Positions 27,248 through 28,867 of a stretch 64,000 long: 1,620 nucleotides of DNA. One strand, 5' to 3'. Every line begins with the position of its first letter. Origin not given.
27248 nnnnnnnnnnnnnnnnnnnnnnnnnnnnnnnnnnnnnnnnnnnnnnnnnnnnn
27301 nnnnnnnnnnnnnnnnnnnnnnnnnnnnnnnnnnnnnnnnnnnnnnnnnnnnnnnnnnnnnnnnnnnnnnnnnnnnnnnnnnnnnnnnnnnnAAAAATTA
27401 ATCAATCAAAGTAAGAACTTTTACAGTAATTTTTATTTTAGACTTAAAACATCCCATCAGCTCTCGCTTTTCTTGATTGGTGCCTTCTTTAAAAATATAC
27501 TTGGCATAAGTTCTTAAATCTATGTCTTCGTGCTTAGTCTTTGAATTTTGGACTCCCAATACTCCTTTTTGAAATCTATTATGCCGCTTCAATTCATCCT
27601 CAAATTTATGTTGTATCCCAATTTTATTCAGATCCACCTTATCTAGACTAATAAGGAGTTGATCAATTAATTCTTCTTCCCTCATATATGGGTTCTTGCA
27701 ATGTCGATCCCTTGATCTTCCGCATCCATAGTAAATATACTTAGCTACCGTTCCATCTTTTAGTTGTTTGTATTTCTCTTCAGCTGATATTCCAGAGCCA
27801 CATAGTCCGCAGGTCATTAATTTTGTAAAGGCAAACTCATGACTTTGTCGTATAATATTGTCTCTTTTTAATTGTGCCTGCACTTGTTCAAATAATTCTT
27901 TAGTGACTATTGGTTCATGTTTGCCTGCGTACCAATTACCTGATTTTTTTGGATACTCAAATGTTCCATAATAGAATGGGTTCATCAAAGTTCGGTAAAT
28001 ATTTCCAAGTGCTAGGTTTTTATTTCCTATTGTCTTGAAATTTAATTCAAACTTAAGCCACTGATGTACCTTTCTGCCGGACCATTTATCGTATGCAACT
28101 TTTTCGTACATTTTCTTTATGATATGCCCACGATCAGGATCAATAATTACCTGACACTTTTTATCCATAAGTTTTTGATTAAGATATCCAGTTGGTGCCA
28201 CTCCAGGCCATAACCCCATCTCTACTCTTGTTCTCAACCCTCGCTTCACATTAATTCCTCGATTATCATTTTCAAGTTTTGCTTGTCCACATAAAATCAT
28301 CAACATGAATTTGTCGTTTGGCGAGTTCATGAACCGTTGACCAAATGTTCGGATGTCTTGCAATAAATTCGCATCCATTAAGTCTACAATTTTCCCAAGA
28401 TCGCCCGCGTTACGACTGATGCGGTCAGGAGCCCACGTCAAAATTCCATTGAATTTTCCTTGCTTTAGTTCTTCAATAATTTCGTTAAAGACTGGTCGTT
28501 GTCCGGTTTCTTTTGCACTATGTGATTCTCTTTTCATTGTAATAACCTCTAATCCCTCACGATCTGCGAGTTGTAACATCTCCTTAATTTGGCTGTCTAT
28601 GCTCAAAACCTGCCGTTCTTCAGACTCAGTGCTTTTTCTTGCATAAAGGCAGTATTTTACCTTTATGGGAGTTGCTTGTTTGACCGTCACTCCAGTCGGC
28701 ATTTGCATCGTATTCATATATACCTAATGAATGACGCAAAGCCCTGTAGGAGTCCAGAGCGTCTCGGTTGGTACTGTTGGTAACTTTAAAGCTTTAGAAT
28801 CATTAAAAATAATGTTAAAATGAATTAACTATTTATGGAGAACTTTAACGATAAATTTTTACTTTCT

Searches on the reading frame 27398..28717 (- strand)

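Call 3: search_protein_families(library=pfam, proteins=[window:27398-28717:-], max_evalue=0.01)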
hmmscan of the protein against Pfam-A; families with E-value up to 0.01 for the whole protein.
window:27398-28717:- (439 aa): 3 families
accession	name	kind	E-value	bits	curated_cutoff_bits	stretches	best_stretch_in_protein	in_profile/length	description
PF00239.26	Resolvase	-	1.1e-18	68.1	23.3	1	24-168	3-143/145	Resolvase, N terminal domain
PF07508.19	Recombinase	-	9.7e-14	51.9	21.1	1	194-285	1-101/102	Recombinase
PF13408.12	Zn_ribbon_recom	-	4.5e-08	33.8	25.3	1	297-353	2-52/58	Recombinase zinc beta ribbon domain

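Call 4: search_protein_families(library=ncbifam, proteins=[window:27398-28717:-], max_evalue=0.01)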
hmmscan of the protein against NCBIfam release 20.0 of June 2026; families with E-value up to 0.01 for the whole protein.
window:27398-28717:- (439 aa): 5 families
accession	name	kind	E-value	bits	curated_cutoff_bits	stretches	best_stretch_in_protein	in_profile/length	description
NF047343.1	SCCmet_CcrB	equivalog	7.9e-33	113.9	900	1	21-341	8-340/542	cassette chromosome recombinase CcrB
NF041201.1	recomb_XisF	equivalog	2.1e-20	73.1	375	1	25-356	4-350/465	fdxN element excision recombinase XisF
NF047344.1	SCCmet_CcrA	equivalog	3.5e-14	52.8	700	1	25-317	7-282/442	cassette chromosome recombinase CcrA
NF047347.1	SCCmet_CcrC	equivalog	6.7e-12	44.7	900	1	19-342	2-349/558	cassette chromosome recombinase CcrC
NF049883.1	resolv_YneB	equivalog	3.5e-08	33.2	175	1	23-171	3-149/211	YneB family resolvase-like protein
